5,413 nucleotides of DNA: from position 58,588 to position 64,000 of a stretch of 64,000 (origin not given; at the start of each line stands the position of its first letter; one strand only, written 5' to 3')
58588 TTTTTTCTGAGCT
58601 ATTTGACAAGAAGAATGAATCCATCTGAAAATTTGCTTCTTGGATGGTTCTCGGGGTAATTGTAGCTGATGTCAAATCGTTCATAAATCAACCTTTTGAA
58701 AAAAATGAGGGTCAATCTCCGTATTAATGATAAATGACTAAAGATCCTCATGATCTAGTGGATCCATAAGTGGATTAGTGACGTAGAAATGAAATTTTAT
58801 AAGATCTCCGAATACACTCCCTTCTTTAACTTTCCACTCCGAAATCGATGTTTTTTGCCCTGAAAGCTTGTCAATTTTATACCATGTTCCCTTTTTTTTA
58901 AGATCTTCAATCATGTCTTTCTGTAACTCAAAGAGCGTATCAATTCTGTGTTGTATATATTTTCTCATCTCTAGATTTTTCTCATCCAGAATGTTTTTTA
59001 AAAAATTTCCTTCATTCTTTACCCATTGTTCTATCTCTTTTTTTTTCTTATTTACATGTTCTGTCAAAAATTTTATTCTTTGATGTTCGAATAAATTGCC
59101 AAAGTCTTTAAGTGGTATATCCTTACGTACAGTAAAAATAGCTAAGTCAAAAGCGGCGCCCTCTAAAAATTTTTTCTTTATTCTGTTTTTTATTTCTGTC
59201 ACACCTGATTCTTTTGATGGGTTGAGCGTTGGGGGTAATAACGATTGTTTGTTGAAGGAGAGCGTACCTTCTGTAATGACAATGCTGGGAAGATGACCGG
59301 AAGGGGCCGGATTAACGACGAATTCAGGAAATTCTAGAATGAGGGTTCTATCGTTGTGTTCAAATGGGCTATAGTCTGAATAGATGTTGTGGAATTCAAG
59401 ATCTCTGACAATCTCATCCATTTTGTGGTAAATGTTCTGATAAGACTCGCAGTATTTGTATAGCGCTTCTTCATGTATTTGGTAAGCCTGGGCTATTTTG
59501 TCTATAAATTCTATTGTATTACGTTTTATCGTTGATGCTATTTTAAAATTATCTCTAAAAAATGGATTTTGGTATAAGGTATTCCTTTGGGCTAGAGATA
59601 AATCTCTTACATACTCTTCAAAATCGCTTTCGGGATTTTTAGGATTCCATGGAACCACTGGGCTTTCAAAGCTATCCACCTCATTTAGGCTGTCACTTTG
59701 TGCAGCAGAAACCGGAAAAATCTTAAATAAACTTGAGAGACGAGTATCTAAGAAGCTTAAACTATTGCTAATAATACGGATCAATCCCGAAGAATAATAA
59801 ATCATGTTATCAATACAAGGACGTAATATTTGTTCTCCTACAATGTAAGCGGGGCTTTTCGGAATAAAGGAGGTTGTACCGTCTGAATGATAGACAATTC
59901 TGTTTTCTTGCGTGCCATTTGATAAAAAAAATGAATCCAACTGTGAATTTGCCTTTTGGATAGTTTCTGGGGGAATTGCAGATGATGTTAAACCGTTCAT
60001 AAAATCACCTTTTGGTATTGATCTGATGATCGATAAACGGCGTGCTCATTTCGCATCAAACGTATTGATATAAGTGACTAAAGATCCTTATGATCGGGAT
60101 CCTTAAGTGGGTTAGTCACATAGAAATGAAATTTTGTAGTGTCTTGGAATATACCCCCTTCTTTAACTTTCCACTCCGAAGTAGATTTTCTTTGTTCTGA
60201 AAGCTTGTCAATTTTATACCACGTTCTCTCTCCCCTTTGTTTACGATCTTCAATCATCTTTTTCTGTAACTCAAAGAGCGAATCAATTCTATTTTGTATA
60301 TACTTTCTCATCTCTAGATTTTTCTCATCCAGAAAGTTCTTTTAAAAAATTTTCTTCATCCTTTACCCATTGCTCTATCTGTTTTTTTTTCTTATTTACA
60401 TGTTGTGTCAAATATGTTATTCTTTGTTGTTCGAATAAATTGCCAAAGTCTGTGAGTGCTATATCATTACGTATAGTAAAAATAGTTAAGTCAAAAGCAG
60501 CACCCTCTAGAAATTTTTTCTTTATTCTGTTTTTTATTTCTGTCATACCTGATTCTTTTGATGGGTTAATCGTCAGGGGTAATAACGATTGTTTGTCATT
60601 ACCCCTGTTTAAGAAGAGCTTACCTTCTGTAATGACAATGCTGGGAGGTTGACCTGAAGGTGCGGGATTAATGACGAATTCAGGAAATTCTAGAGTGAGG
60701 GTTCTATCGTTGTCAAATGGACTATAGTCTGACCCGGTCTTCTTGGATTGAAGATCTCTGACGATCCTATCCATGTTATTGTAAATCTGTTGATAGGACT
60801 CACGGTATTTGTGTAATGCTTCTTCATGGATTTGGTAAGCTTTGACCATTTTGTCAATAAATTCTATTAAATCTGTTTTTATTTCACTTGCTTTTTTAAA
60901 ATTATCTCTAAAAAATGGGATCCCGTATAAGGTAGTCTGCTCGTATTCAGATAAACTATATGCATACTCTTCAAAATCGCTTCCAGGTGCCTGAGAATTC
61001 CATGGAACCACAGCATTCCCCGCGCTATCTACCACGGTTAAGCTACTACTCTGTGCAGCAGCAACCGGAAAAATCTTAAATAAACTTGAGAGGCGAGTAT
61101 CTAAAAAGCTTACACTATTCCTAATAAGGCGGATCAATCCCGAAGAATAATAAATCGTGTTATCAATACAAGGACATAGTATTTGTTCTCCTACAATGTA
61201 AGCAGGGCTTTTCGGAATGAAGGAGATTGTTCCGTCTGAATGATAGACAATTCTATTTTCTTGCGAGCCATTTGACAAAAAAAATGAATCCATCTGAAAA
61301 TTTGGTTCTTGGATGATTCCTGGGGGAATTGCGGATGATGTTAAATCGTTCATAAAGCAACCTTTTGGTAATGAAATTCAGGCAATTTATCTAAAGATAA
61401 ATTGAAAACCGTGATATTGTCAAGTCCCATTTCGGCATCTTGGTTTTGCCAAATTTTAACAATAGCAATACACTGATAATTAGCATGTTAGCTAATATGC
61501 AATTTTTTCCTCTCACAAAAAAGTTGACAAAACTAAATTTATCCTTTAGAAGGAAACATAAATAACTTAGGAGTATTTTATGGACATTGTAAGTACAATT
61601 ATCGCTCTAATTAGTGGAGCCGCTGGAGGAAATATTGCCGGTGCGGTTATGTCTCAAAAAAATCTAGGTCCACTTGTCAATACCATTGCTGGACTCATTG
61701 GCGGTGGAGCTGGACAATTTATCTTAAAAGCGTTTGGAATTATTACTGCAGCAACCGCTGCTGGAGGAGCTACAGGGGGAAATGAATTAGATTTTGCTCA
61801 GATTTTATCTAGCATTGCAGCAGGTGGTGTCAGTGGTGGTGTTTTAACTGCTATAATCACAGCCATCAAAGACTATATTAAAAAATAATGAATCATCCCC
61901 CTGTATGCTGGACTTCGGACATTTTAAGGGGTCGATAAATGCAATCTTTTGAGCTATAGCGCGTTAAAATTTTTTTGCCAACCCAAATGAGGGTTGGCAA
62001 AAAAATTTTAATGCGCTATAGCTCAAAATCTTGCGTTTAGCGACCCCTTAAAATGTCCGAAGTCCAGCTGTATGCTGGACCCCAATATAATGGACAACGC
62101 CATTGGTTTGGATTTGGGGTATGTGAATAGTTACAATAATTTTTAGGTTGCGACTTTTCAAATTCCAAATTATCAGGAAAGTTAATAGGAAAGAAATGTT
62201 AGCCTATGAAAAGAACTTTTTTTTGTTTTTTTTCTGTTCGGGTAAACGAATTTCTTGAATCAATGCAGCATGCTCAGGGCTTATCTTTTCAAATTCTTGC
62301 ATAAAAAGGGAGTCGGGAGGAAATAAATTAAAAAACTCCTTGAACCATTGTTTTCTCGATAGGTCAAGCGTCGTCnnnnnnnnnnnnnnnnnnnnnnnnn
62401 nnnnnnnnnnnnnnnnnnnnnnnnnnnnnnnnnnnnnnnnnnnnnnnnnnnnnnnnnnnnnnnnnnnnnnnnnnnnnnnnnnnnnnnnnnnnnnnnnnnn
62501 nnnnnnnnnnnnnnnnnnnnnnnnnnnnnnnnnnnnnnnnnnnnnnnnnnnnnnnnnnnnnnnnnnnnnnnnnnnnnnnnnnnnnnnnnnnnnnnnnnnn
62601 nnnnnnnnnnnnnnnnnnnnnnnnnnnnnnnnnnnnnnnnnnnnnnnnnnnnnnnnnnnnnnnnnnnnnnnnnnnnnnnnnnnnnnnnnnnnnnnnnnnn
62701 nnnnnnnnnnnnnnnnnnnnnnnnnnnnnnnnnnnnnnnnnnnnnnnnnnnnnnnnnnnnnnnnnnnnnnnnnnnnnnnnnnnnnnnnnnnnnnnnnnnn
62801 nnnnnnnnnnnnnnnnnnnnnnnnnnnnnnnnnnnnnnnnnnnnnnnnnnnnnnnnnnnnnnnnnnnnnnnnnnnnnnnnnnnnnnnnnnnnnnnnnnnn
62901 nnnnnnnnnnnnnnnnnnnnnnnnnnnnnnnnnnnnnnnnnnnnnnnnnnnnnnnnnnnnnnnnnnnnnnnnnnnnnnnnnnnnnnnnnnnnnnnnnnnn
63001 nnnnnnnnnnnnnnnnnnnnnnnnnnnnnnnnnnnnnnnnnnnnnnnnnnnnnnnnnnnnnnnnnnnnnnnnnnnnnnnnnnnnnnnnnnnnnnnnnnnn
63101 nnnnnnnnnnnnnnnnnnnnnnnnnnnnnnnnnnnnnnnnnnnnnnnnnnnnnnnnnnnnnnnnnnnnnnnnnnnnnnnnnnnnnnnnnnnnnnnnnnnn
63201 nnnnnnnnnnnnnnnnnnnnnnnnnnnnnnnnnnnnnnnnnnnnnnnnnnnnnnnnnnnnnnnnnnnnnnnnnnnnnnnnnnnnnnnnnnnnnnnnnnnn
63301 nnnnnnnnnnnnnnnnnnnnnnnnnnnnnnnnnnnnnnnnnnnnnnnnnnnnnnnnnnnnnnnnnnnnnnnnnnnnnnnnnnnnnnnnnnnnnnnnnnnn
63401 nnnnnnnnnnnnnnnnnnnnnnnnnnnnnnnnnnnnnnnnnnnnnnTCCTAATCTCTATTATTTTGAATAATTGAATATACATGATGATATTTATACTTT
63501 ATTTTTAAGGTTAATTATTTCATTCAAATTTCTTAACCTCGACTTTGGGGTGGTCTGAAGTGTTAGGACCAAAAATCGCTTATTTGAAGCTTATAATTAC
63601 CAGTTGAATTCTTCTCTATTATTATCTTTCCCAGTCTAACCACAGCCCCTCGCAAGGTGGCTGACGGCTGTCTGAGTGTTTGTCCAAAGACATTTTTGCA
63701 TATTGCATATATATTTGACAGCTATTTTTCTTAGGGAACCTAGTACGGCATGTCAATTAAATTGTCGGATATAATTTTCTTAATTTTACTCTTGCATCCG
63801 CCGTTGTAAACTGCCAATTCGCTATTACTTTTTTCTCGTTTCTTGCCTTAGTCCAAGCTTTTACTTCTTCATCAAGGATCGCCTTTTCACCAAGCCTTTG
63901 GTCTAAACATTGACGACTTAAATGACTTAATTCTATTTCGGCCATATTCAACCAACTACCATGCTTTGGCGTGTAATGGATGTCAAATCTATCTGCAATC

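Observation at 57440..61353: Three tandem, near-identical paralogs of an unknown ~415-aa protein in an IS-flanked island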

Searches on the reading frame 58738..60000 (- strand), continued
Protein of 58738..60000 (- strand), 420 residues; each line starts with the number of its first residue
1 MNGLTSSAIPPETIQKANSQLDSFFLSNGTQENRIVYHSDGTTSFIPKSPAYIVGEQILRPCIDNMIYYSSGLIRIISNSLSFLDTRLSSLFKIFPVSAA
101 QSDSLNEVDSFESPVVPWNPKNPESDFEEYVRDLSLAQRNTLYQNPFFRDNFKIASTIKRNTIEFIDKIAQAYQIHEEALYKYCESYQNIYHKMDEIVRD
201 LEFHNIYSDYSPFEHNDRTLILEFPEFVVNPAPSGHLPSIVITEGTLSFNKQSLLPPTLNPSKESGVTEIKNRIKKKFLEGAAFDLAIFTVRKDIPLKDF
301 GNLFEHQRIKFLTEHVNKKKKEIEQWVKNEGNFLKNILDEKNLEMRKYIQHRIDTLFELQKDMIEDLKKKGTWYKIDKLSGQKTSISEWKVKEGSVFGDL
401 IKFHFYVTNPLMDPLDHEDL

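Call 72: list_cluster_members(proteins=[P0010, P0012, P0013, P0014, P0018, P0021, P0028, P0033, P0043, P0051])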
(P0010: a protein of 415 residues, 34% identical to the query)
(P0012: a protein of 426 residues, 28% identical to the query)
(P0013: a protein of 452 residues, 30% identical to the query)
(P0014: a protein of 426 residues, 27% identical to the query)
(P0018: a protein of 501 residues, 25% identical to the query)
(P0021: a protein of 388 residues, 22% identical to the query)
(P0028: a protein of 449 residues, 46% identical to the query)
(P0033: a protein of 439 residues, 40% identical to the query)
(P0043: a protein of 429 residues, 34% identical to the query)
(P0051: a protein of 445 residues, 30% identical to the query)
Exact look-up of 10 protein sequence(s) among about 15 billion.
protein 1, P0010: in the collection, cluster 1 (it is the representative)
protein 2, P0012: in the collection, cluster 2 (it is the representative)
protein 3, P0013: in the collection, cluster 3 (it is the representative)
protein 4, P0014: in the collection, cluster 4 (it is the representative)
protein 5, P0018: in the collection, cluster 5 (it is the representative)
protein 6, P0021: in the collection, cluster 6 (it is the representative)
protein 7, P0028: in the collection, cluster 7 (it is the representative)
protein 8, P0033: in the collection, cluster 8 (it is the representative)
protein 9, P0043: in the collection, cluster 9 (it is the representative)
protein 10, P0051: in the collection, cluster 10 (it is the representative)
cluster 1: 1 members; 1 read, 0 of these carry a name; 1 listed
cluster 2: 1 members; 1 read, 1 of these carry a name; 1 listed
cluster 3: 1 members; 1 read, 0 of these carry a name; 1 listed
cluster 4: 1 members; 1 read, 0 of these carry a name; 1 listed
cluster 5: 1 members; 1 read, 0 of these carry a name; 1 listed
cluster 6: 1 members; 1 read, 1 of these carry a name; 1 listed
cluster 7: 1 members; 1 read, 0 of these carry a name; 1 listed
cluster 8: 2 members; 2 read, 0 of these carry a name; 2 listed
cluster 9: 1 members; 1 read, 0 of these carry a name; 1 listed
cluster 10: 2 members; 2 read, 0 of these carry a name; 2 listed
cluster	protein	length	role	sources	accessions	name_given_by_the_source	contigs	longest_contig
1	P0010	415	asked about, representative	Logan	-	-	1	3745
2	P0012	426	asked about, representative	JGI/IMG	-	hypothetical protein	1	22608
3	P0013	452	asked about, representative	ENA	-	-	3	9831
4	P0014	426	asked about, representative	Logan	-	-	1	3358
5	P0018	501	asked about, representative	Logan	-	-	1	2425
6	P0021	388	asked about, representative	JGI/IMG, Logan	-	hypothetical protein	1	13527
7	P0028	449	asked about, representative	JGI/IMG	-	-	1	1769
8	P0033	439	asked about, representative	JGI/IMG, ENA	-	-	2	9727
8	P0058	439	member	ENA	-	-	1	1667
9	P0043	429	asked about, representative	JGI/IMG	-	-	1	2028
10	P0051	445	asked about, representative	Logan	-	-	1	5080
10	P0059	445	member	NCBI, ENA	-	-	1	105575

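Call 73: find_encoding_contigs(protein=P0059, flank=10000, max_places=3)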
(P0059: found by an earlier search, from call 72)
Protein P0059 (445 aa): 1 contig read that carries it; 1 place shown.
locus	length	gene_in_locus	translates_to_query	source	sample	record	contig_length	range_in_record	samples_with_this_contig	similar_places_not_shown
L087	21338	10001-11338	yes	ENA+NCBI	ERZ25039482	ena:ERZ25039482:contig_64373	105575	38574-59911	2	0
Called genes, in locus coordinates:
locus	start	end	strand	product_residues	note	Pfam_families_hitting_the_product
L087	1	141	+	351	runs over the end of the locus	PF01966:HD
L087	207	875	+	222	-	PF00814:TsaD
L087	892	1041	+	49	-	-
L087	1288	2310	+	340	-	PF03462:PCRF, PF00472:RF-1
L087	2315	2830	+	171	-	PF13302:Acetyltransf_3, PF00583:Acetyltransf_1, PF13508:Acetyltransf_7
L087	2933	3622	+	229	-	PF10263:SprT-like (weak)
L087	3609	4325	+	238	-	PF20772:TACO1_YebC_N, PF01709:Transcrip_reg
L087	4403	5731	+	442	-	PF00425:Chorismate_bind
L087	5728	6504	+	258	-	PF01063:Aminotran_4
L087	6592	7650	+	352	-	PF13475:DUF4116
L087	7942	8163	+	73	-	-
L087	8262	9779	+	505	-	PF00587:tRNA-synt_2b, PF03129:HGTP_anticodon, PF09180:ProRS-C_1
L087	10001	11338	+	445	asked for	-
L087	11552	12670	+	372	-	PF02353:CMAS, PF01728:FtsJ (weak), PF13489:Methyltransf_23, PF13847:Methyltransf_31, PF08241:Methyltransf_11, PF08242:Methyltransf_12, PF13649:Methyltransf_25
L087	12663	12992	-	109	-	-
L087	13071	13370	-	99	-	PF21716:dnstrm_HI1420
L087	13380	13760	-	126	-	PF05973:Gp49 (weak)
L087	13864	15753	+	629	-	PF10502:Peptidase_S26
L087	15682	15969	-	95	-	-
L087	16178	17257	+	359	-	PF01637:ATPase_2, PF13191:AAA_16 (weak)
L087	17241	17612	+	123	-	-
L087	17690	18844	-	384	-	PF08264:Anticodon_1 (faint), PF19302:DUF5915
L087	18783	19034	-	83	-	PF00133:tRNA-synt_1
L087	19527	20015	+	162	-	-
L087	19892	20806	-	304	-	PF00133:tRNA-synt_1, PF09334:tRNA-synt_1g (weak)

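Call 74: find_encoding_contigs(protein=P0012, flank=10000, max_places=3)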
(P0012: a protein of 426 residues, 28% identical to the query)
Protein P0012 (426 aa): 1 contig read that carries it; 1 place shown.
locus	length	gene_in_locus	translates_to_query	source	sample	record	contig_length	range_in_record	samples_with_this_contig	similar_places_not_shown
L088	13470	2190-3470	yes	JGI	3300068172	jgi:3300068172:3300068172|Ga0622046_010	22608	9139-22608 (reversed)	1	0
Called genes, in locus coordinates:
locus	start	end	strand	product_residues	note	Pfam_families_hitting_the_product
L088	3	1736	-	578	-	?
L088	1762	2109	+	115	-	PF00472:RF-1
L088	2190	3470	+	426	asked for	-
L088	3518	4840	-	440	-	-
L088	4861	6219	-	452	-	-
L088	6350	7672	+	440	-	PF00111:Fer2, PF00175:NAD_binding_1 (weak)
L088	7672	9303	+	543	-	PF00795:CN_hydrolase, PF02540:NAD_synthase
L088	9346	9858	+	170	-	PF05974:DUF892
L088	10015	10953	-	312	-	PF00152:tRNA-synt_2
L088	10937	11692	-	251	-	PF08207:EFP_N, PF01132:EFP, PF09285:Elong-fact-P_C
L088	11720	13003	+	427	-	PF00202:Aminotran_3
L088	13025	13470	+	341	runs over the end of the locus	-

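Call 78: search_protein_families(library=padloc, proteins=[window:58738-60000:-], max_evalue=0.01)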
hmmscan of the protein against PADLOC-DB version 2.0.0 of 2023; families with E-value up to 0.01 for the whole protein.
window:58738-60000:- (420 aa): 0 families

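Call 80: find_related_loci(query=A6, collection=viral_contigs, flank=5000)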
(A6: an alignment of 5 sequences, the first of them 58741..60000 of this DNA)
Query A6 (420 aa) in viral_contigs; peptide patterns used: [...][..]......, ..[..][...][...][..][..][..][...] (x = any residue, [..] = any of these).
80 stretches matched a pattern, but none encodes a relative of the query by tblastn (E <= 1e-3).

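Call 81: find_encoding_contigs(protein=P0033, flank=10000, max_places=2)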
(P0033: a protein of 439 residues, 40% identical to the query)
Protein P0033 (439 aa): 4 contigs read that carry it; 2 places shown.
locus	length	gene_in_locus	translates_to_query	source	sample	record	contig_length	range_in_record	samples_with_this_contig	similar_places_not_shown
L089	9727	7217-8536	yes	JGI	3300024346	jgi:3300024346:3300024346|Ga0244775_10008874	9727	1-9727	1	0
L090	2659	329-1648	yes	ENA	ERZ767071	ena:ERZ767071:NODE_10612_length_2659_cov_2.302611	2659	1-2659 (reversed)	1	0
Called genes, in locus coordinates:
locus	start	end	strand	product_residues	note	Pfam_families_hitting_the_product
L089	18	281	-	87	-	-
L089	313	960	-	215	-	PF01656:CbiA, PF06564:CBP_BcsQ (faint), PF07015:VirC1 (weak), PF09140:MipZ (weak), PF13614:AAA_31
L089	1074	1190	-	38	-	-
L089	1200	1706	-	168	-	PF12728:HTH_17 (weak)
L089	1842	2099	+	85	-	-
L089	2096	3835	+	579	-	-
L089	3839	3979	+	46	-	-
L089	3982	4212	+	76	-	-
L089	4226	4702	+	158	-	-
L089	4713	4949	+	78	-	-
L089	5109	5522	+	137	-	-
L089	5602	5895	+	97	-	-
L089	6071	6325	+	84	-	-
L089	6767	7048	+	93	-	-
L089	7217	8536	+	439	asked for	-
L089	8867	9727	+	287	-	?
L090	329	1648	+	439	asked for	-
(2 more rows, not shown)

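Call 82: find_encoding_contigs(protein=P0013, flank=10000, max_places=2)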
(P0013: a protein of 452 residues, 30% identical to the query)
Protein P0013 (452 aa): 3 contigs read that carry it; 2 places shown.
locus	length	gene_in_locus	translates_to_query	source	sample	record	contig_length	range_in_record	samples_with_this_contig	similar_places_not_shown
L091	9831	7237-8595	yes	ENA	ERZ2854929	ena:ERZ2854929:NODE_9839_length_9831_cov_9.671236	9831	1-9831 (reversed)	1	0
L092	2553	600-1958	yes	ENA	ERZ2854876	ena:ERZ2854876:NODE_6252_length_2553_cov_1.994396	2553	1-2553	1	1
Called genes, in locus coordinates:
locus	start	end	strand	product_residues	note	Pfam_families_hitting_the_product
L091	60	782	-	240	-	PF00078:RVT_1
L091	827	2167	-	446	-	PF14706:Tnp_DNA_bind, PF01609:DDE_Tnp_1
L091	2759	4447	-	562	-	PF00089:Trypsin (weak), PF13365:Trypsin_2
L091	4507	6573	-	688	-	-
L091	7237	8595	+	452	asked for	-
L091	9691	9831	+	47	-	?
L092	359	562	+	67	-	-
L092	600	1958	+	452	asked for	-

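Call 83: find_encoding_contigs(protein=P0021, flank=10000, max_places=2)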
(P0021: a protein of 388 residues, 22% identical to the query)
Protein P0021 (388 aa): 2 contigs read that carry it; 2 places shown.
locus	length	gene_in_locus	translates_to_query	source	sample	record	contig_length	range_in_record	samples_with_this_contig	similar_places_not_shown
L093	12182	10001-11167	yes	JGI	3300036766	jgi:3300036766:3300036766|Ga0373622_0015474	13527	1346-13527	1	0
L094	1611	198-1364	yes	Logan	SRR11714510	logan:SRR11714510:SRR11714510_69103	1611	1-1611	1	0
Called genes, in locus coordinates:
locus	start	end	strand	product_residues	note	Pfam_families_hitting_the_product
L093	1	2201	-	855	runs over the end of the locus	-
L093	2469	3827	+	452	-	PF00450:Peptidase_S10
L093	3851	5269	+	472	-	PF00450:Peptidase_S10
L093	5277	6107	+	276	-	PF00793:DAHP_synth_1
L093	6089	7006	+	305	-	-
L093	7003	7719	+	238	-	PF00005:ABC_tran, PF13304:AAA_21 (faint)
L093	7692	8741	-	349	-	PF01075:Glyco_transf_9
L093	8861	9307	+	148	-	PF00334:NDK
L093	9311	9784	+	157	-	PF00334:NDK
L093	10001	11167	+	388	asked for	-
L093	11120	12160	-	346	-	PF02163:Peptidase_M50 (faint)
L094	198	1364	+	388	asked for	-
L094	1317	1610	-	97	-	?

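Call 91: fold_search(model_id=the predicted structure, library=viral)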
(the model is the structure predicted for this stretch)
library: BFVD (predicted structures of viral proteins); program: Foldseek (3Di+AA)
matches with E <= 10: 489; with E <= 0.001: 0
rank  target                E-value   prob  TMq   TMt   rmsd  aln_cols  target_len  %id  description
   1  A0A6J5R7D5            2.2e-02  0.21  0.13  0.12  34.2       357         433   10  Uncharacterized protein [uncultured Caudovirales phage]
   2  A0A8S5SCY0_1          7.0e-02  0.10  0.11  0.07  44.4       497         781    9  Minor structural protein 4 [Myoviridae sp. ctfWc3]
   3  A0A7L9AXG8            1.3e-01  0.07  0.11  0.11  25.0       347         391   12  Putative poly(A) polymerase catalytic subunit [Pyramimonas orientalis virus 01B]
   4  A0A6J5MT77            2.2e-01  0.51  0.07  0.24  22.9       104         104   12  Uncharacterized protein [uncultured Caudovirales phage]
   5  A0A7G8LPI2            2.8e-01  0.06  0.09  0.09  29.6       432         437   13  (no name in the UniProt tables at hand)
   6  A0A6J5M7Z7            4.0e-01  0.08  0.10  0.15  23.2       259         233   10  Uncharacterized protein [uncultured Caudovirales phage]
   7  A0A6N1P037            4.0e-01  0.06  0.11  0.12  28.4       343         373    8  Putative transmembrane protein [Tupanvirus soda lake]
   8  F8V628                4.0e-01  0.06  0.10  0.13  26.2       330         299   11  Uncharacterized protein L490b [Acanthamoeba polyphaga mimivirus]
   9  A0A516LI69            4.0e-01  0.02  0.07  0.07  26.4       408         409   11  (no name in the UniProt tables at hand)
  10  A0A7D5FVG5            4.3e-01  0.84  0.11  0.30   9.0        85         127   10  (no name in the UniProt tables at hand)
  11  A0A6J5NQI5            4.3e-01  0.10  0.12  0.10  28.1       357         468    8  Uncharacterized protein [uncultured Caudovirales phage]
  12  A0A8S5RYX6            4.5e-01  0.30  0.09  0.10  23.8       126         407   15  Uncharacterized protein [Myoviridae sp. ctNQV2]
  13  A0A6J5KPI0            4.7e-01  0.84  0.12  0.46  20.6        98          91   16  Uncharacterized protein [uncultured Caudovirales phage]
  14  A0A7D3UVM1            4.7e-01  0.09  0.08  0.25  24.6       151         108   12  (no name in the UniProt tables at hand)
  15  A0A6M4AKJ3            5.3e-01  0.04  0.10  0.08  29.2       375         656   10  Putative nucleocapsid protein [Pilchard orthomyxovirus]
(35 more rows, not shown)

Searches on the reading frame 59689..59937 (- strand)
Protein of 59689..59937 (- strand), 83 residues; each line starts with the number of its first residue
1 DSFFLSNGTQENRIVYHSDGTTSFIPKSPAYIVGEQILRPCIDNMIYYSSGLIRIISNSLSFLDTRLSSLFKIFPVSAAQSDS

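Call 36: find_homologous_proteins(query=A5, max_evalue=0.001)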
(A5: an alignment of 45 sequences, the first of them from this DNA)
Query A5 (45 sequences): 425 candidates shared short words with the query, none scored E <= 0.001.

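Call 42: search_solved_structures(query=A5, max_evalue=10)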
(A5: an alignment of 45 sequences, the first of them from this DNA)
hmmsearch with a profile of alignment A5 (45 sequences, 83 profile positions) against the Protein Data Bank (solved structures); distinct sequences matched with E-value up to 10: 3.
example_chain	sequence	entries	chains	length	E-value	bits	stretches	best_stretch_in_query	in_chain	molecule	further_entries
1iuq_A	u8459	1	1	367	0.81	12.9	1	31-49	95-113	Glycerol-3-Phosphate Acyltransferase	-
1k30_A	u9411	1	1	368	0.82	12.9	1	31-49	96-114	glycerol-3-phosphate acyltransferase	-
3m4r_A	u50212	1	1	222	1.7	11.9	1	28-60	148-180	Uncharacterized protein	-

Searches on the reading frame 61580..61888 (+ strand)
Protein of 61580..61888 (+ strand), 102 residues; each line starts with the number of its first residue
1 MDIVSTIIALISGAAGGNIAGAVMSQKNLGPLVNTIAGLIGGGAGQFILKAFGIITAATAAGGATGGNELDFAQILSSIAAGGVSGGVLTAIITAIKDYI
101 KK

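Call 4: search_protein_families(library=pfam, proteins=[window:61580-61888:+], max_evalue=1)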
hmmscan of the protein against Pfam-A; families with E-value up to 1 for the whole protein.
window:61580-61888:+ (102 aa): 1 family
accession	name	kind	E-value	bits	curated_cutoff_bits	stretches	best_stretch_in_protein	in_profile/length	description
PF20096.4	DUF6486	-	0.47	10.6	22.7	1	48-70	9-29/31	Family of unknown function (DUF6486)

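Call 77: search_protein_families(library=pfam, proteins=[window:61580-61885:+], max_evalue=1)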
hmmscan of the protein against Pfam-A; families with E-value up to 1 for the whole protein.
seq(102 aa): 1 family
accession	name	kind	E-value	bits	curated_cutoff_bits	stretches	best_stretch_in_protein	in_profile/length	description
PF20096.4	DUF6486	-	0.47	10.6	22.7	1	48-70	9-29/31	Family of unknown function (DUF6486)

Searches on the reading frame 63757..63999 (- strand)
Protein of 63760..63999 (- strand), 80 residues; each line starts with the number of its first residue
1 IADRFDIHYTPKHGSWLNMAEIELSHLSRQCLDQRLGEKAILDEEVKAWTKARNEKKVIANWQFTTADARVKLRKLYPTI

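Call 4: search_protein_families(library=pfam, proteins=[window:63757-63951:-], max_evalue=1)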
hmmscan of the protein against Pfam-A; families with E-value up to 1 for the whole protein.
window:63757-63951:- (64 aa): 0 families

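Call 77: search_protein_families(library=pfam, proteins=[window:63760-63999:-], max_evalue=1)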
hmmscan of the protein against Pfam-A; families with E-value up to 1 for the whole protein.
seq(80 aa): 1 family
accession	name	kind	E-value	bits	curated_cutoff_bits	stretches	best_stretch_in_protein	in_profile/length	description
PF13358.12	DDE_3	-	1e-06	29.1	28.6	1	3-35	105-137/146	DDE superfamily endonuclease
